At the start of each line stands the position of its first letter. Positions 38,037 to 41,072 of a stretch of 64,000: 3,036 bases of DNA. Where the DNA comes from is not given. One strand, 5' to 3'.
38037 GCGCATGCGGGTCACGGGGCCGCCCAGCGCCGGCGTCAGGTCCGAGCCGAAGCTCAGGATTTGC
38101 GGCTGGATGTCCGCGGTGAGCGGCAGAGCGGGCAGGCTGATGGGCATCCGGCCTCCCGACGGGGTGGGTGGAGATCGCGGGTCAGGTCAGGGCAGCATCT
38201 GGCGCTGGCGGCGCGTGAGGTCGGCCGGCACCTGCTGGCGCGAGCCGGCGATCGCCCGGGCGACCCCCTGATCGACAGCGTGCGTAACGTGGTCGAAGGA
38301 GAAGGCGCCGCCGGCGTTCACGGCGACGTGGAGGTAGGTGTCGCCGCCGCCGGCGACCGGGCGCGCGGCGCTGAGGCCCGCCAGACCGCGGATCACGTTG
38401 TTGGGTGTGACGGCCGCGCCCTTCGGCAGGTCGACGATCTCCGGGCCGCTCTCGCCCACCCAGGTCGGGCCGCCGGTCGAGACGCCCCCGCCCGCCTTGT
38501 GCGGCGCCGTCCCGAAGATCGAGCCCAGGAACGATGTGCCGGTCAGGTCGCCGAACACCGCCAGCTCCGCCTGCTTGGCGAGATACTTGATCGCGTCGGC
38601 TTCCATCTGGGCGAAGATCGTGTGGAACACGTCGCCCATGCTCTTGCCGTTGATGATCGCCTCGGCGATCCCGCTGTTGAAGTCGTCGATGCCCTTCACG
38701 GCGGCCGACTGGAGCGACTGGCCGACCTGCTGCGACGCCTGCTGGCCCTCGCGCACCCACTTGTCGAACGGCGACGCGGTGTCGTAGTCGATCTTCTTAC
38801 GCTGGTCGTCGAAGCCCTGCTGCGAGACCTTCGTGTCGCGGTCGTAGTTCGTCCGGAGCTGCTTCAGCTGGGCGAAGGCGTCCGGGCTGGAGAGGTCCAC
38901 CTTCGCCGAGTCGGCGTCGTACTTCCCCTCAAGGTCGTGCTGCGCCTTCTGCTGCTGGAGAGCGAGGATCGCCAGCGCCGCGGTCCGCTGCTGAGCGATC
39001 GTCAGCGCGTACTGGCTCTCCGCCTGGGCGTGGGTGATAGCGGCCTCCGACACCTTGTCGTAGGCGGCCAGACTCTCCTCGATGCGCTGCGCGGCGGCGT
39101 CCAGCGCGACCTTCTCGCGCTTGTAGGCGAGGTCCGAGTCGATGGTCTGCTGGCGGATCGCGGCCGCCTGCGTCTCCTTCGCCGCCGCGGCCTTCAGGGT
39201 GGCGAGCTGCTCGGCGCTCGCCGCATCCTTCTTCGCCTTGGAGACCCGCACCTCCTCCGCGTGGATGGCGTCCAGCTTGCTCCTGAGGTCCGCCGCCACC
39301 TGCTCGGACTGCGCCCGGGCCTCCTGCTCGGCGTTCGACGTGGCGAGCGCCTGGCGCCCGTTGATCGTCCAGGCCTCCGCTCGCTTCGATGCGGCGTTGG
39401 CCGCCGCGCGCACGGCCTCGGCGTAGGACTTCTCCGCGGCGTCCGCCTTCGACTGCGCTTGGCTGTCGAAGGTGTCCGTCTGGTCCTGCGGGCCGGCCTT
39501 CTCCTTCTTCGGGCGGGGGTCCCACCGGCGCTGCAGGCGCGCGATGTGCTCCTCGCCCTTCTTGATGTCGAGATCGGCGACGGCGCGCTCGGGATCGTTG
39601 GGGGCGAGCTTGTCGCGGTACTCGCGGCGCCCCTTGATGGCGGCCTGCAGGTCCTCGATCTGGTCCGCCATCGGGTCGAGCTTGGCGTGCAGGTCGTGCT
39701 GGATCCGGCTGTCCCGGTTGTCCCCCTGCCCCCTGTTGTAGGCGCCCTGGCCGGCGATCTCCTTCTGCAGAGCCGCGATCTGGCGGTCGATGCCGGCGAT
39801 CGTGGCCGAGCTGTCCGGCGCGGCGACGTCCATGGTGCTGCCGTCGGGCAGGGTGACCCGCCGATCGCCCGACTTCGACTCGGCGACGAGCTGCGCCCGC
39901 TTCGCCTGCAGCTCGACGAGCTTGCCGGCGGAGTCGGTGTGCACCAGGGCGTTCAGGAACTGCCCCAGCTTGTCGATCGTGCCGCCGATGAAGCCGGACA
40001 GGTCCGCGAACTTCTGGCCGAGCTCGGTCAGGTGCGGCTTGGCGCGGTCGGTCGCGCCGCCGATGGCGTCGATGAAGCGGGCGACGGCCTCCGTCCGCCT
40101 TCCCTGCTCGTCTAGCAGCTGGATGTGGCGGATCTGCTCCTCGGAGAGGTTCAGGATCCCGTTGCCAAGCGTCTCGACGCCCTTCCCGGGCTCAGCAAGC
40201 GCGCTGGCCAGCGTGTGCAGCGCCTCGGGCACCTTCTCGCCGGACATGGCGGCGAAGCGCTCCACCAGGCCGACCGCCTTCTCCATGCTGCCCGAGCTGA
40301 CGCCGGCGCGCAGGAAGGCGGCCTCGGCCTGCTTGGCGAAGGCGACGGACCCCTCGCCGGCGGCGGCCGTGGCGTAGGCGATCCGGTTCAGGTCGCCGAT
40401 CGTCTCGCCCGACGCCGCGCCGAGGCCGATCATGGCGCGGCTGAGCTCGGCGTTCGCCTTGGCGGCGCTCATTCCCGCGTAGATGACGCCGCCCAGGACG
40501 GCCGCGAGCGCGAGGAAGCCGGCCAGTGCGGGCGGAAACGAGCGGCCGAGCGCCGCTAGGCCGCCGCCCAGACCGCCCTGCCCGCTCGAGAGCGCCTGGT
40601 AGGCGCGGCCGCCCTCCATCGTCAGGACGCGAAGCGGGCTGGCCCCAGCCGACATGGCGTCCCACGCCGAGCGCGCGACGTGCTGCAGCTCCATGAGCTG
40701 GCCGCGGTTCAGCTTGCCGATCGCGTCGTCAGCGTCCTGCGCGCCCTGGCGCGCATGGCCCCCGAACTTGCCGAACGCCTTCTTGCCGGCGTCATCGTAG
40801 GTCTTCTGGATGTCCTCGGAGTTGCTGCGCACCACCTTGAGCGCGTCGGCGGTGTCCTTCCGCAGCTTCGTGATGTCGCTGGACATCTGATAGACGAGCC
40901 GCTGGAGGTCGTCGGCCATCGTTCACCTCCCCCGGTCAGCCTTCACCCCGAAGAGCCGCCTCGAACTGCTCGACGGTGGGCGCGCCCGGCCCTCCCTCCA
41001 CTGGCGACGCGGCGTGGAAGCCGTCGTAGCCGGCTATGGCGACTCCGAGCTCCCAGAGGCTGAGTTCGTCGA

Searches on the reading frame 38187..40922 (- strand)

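Call 28: search_protein_families(library=phrogs, max_evalue=0.00001, proteins=[window:38187-40922:-])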
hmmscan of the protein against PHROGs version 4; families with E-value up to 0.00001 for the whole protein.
window:38187-40922:- (911 aa): 3 families
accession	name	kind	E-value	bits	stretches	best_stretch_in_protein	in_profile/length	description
phrog_24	-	tail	7e-27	95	1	91-819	273-943/1151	tail length tape measure protein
phrog_4498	-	tail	2.2e-09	37.8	1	93-293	86-282/381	tail length tape measure protein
phrog_339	-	tail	1.1e-08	34.8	1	292-878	495-1057/1123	tail length tape measure protein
